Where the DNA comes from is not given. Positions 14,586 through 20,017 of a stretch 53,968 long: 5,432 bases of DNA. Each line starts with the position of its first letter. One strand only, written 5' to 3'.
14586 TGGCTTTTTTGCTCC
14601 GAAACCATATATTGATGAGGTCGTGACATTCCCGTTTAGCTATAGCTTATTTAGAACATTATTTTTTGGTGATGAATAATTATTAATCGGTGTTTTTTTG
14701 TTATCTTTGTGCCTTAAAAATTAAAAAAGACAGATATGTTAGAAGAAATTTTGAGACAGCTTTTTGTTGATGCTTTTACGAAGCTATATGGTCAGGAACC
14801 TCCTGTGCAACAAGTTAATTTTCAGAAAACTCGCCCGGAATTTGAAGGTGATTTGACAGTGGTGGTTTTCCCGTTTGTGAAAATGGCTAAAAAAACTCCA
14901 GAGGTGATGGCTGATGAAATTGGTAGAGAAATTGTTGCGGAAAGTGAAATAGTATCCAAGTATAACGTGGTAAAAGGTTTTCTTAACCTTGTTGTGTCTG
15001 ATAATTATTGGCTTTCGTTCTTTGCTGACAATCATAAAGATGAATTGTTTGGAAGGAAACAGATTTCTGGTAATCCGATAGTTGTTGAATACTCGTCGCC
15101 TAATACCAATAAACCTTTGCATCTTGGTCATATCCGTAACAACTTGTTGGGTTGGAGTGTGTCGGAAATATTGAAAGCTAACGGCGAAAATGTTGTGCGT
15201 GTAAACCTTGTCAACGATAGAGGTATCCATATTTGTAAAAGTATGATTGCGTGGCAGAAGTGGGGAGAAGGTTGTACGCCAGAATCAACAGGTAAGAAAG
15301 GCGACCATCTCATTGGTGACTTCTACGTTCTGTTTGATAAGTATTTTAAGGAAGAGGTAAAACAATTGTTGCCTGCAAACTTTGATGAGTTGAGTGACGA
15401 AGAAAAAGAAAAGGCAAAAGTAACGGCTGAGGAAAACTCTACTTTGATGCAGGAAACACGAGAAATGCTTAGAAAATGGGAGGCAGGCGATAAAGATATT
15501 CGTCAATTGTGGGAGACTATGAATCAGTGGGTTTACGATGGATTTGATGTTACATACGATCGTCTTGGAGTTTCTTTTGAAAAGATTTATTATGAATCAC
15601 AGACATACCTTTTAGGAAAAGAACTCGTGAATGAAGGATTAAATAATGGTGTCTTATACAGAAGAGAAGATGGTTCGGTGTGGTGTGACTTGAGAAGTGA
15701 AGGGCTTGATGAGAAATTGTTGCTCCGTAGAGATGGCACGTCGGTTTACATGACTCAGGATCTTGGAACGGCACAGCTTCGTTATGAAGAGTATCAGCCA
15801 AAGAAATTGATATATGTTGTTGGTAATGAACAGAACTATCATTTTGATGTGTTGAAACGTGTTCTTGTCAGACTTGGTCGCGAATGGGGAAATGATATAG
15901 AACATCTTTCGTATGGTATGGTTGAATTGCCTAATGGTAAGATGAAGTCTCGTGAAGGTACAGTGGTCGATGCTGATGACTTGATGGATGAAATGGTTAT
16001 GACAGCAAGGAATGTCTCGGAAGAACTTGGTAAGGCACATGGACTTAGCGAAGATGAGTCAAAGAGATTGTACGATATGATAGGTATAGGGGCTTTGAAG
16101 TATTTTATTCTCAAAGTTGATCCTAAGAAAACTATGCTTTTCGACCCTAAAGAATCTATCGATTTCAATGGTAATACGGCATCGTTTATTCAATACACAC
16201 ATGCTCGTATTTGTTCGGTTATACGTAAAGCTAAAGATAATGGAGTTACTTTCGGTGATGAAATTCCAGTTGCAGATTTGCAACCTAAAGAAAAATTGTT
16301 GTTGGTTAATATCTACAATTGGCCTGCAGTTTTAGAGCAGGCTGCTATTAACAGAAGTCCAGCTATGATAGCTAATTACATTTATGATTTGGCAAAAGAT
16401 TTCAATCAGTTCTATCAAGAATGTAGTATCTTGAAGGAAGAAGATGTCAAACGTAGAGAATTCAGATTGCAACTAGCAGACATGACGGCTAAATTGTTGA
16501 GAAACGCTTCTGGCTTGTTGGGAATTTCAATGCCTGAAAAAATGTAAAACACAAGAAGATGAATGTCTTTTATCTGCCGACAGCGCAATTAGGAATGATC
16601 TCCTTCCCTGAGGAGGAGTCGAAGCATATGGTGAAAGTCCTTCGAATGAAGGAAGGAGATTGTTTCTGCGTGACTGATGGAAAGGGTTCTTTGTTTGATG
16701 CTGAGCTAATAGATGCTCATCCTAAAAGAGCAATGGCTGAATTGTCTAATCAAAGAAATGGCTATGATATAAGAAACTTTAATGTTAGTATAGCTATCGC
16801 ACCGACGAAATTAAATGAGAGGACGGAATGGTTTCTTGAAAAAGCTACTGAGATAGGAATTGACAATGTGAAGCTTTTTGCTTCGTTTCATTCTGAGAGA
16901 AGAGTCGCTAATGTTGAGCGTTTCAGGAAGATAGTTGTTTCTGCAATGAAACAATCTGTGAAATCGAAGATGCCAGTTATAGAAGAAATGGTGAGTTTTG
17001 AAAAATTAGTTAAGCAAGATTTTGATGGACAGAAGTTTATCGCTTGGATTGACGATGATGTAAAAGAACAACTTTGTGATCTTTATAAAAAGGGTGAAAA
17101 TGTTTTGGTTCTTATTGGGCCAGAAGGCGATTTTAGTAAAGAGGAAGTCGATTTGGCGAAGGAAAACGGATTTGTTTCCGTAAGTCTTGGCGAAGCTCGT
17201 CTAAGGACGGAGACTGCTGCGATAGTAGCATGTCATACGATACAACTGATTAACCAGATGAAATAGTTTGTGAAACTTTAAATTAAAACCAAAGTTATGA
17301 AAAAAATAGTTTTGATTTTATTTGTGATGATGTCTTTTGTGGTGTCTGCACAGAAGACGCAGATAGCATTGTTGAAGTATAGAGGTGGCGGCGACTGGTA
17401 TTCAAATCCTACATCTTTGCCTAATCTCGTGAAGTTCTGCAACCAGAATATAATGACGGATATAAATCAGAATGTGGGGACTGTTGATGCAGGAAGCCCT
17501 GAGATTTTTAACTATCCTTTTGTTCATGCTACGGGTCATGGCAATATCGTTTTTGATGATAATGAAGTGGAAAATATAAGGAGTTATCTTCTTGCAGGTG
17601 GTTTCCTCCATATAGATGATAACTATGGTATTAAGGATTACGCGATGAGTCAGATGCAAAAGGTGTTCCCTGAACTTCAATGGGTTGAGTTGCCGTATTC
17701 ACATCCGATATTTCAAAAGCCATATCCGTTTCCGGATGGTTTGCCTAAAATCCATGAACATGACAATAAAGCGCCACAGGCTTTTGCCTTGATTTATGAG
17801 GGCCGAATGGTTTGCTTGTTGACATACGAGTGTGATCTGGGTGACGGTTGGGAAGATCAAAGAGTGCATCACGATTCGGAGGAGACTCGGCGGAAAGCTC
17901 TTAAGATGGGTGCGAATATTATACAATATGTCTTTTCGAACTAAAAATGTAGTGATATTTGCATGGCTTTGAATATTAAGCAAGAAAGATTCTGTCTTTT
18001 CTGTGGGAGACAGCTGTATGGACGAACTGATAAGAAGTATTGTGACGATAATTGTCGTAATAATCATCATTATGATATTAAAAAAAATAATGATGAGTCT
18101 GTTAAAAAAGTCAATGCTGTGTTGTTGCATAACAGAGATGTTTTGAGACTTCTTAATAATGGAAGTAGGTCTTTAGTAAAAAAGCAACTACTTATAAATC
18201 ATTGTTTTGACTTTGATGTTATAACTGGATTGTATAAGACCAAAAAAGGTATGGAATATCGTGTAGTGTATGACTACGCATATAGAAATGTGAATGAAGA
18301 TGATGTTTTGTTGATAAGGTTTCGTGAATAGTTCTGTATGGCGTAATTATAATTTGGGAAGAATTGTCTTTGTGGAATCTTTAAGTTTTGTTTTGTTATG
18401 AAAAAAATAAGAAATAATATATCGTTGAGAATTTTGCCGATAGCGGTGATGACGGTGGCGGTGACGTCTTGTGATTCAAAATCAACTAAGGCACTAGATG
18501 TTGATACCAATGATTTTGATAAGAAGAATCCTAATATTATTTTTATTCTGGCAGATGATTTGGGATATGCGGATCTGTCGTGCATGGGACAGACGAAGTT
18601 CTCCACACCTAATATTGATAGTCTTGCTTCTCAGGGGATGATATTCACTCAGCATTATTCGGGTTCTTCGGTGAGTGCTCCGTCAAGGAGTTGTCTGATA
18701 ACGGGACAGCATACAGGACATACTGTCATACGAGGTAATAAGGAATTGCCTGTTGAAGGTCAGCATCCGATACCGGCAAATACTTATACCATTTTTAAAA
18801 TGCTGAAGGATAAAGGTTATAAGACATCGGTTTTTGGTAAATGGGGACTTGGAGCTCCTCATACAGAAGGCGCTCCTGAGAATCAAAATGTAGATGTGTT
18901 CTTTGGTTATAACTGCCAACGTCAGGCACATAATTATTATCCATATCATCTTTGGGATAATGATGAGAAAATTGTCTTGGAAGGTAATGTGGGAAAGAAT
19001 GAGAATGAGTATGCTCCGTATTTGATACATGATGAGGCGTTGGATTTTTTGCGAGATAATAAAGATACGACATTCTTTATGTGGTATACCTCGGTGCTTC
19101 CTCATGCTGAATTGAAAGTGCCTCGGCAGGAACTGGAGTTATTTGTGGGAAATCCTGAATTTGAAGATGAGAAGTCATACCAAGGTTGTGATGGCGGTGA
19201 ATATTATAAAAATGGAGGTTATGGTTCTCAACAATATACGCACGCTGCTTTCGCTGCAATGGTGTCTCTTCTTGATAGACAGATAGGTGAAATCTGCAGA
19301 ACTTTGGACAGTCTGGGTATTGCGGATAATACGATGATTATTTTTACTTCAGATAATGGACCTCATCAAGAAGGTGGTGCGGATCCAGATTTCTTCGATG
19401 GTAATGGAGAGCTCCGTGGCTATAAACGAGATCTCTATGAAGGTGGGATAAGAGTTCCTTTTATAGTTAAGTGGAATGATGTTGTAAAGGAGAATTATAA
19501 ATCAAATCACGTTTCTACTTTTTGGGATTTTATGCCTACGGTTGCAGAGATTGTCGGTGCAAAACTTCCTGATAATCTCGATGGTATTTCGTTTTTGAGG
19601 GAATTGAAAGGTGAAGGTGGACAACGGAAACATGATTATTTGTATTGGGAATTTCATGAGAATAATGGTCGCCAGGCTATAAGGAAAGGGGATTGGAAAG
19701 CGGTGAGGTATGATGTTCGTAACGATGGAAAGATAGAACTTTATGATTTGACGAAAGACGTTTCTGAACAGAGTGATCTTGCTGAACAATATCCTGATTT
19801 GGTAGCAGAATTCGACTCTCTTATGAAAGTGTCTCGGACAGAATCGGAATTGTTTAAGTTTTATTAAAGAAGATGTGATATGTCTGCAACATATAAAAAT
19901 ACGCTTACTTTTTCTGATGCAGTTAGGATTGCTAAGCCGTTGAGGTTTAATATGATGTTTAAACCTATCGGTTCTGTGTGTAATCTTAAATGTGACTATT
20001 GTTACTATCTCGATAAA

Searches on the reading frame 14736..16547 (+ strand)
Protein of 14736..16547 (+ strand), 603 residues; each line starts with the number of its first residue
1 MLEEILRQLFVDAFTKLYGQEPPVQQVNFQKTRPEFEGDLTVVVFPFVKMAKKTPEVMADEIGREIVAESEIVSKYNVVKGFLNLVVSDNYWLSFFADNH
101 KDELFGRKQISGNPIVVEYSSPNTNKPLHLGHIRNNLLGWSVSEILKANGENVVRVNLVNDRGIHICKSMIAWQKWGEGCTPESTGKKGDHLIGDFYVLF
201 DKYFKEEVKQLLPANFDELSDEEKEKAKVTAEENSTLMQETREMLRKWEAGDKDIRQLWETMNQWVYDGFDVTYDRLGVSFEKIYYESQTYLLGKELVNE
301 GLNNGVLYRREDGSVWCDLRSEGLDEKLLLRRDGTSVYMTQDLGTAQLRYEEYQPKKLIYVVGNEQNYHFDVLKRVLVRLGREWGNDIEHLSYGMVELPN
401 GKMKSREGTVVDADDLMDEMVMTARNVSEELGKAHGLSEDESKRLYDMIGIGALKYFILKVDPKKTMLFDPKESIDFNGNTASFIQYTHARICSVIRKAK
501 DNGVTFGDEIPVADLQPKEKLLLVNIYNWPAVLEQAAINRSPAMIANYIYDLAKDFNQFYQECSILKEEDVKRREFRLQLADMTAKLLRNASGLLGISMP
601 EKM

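Call 7: search_protein_families(library=pfam, proteins=[window:14736-16547:+], max_evalue=0.001)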
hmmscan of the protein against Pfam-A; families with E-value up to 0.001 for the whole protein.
window:14736-16547:+ (603 aa): 3 families
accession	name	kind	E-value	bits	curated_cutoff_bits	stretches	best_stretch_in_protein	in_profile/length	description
PF00750.26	tRNA-synt_1d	-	9.2e-43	147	23.3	1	106-461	13-339/349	tRNA synthetases class I (R), catalytic domain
PF05746.21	DALR_1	-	1.2e-32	112.9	22.3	1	485-603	1-117/117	DALR anticodon binding domain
PF03485.21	Arg_tRNA_synt_N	-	1.9e-05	25.6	21.5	1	6-86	3-84/85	Arginyl tRNA synthetase N terminal domain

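Call 70: find_homologous_proteins(query=window:14736-16547:+, max_evalue=1e-100)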
Query window:14736-16547:+ (603 aa): 8000 proteins with E <= 1e-100 among 8000 candidates; the best 120 are listed.
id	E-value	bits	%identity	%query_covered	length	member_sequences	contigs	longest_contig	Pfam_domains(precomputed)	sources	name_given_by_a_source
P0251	0.0e+0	1327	96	100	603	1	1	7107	PF05746.22,PF00750.26,PF03485.22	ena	-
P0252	0.0e+0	1327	96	100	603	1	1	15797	PF05746.22,PF00750.26,PF03485.22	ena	-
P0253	0.0e+0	1326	95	100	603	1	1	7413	PF05746.22,PF00750.26,PF03485.22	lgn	-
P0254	0.0e+0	1326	95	100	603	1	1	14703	PF05746.22,PF00750.26,PF03485.22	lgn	-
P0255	0.0e+0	1313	95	100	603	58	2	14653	PF05746.22,PF00750.26,PF03485.22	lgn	-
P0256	0.0e+0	1311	95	100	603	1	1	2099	PF05746.22,PF00750.26,PF03485.22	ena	-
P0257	0.0e+0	1311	95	100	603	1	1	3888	PF05746.22,PF00750.26,PF03485.22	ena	-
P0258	0.0e+0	1311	94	100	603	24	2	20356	PF05746.22,PF00750.26,PF03485.22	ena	-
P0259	0.0e+0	1310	94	100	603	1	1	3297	PF05746.22,PF00750.26,PF03485.22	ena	-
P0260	0.0e+0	1308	93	100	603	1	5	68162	PF05746.22,PF00750.26,PF03485.22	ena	-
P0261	0.0e+0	1306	93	100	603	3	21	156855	PF05746.22,PF00750.26,PF03485.22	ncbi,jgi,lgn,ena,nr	ncbi:MAG: arginine--tRNA ligase [Lentimicrobiaceae bacterium]|nr:arginine--tRNA ligase [Lentimicrobi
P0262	0.0e+0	1305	93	100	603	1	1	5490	PF05746.22,PF00750.26,PF03485.22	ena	-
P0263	0.0e+0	1305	93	100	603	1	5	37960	PF05746.22,PF00750.26,PF03485.22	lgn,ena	-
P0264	0.0e+0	1303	93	100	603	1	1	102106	PF05746.22,PF00750.26,PF03485.22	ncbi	-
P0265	0.0e+0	1303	93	100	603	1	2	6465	PF05746.22,PF00750.26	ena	-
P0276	0.0e+0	1300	93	100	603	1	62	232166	PF05746.22,PF00750.26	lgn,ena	-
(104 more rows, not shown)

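Call 71: find_encoding_contigs(protein=P0276, flank=10000, max_places=6)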
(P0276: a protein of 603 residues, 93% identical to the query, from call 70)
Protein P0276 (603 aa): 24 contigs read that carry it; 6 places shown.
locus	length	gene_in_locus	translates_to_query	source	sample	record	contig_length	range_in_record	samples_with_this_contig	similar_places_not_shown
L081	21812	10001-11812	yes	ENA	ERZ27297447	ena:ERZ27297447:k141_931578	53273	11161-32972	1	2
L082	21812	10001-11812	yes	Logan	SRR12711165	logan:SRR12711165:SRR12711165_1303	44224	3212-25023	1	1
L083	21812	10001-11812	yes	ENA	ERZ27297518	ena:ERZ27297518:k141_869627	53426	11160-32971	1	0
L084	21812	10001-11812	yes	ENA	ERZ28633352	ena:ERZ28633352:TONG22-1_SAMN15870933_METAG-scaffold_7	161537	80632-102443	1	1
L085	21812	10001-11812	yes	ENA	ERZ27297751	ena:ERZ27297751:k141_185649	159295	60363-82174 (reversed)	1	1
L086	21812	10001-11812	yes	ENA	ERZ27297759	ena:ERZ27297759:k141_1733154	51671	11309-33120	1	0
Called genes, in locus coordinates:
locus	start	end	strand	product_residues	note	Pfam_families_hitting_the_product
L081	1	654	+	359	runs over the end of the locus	-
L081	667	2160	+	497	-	PF18962:Por_Secre_tail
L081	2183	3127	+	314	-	-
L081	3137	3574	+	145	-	PF18962:Por_Secre_tail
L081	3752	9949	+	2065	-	PF03534:SpvB, PF05593:RHS_repeat (faint), PF01839:FG-GAP (faint), PF12256:TcdB_toxin_midN (faint), PF13517:FG-GAP_3 (weak)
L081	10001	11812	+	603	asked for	PF00750:tRNA-synt_1d, PF05746:DALR_1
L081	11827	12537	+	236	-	PF20260:PUA_4, PF04452:Methyltrans_RNA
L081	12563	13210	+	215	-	PF13709:DUF4159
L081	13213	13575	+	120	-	-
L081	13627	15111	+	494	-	PF00884:Sulfatase, PF01663:Phosphodiest, PF16347:SGSH_C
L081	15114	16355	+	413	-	PF04055:Radical_SAM, PF13186:SPASM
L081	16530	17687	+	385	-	-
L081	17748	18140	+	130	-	PF02579:Nitro_FeMo-Co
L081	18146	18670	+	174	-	PF00132:Hexapep, PF25087:GMPPB_C (faint), PF25084:LbH_EIF2B (weak), PF00132:Hexapep (weak)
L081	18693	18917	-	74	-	PF13275:S4_2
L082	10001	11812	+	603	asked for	PF00750:tRNA-synt_1d, PF05746:DALR_1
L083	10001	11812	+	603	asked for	PF00750:tRNA-synt_1d, PF05746:DALR_1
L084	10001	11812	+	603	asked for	PF00750:tRNA-synt_1d, PF05746:DALR_1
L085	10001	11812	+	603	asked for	PF00750:tRNA-synt_1d, PF05746:DALR_1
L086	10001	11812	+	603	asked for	PF00750:tRNA-synt_1d, PF05746:DALR_1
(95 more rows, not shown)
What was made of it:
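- Tried and rejected: Six contigs that encode an identical ArgS all carry the block (call 71).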

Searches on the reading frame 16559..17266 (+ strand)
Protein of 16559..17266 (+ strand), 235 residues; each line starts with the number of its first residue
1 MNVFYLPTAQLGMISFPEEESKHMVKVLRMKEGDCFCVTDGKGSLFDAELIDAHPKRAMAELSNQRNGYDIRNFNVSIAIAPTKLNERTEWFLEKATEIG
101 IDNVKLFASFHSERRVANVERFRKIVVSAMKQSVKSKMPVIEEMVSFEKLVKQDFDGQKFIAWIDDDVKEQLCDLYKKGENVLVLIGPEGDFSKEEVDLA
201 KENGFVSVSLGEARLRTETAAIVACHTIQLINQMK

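Call 7: search_protein_families(library=pfam, proteins=[window:16559-17266:+], max_evalue=0.001)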
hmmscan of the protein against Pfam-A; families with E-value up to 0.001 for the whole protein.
window:16559-17266:+ (235 aa): 2 families
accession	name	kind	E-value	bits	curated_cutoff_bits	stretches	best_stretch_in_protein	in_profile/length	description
PF04452.19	Methyltrans_RNA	-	8.9e-39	133.1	23.9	1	74-229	5-165/165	RNA methyltransferase domain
PF20260.4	PUA_4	-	1.1e-13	51.5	23.9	1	17-58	2-43/48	RNA methyltransferase PUA domain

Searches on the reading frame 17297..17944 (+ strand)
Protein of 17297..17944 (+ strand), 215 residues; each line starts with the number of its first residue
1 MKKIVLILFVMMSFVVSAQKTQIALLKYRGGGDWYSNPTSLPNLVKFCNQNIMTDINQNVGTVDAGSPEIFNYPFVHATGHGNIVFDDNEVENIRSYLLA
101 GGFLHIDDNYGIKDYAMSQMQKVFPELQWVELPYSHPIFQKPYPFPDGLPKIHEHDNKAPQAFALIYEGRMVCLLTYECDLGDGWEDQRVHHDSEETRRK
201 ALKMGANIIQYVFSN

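Call 7: search_protein_families(library=pfam, proteins=[window:17297-17944:+], max_evalue=0.001)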
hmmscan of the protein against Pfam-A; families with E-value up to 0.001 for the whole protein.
window:17297-17944:+ (215 aa): 1 family
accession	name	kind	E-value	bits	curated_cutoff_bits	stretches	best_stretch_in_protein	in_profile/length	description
PF13709.12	DUF4159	-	3e-67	226.5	25.9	1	22-213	1-202/202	Domain of unknown function (DUF4159)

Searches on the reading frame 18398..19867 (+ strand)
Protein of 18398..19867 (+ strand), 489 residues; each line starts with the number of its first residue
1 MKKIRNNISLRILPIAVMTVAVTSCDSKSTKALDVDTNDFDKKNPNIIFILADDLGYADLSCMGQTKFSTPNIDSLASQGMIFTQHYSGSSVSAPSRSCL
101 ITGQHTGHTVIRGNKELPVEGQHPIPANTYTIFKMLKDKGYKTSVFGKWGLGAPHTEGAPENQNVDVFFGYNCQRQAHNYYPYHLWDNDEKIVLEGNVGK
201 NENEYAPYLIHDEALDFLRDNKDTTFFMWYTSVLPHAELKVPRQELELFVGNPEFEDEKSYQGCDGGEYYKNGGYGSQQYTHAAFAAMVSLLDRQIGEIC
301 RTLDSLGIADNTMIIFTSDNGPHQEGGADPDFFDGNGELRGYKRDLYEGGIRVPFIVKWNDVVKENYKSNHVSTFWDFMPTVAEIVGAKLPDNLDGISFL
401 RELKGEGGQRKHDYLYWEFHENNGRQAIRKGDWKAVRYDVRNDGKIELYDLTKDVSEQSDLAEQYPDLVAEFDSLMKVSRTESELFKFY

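Call 7: search_protein_families(library=pfam, proteins=[window:18398-19867:+], max_evalue=0.001)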
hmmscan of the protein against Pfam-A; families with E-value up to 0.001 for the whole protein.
window:18398-19867:+ (489 aa): 3 families
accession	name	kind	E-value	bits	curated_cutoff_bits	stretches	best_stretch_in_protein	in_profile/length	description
PF00884.28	Sulfatase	-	1.4e-50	172.8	25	1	45-387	1-300/301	Sulfatase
PF16347.10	SGSH_C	-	9.7e-16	58.7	29.3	1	343-466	8-138/154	N-sulphoglucosamine sulphohydrolase, C-terminal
PF01663.27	Phosphodiest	-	9.3e-09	35.8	23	1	63-321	17-220/342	Type I phosphodiesterase / nucleotide pyrophosphatase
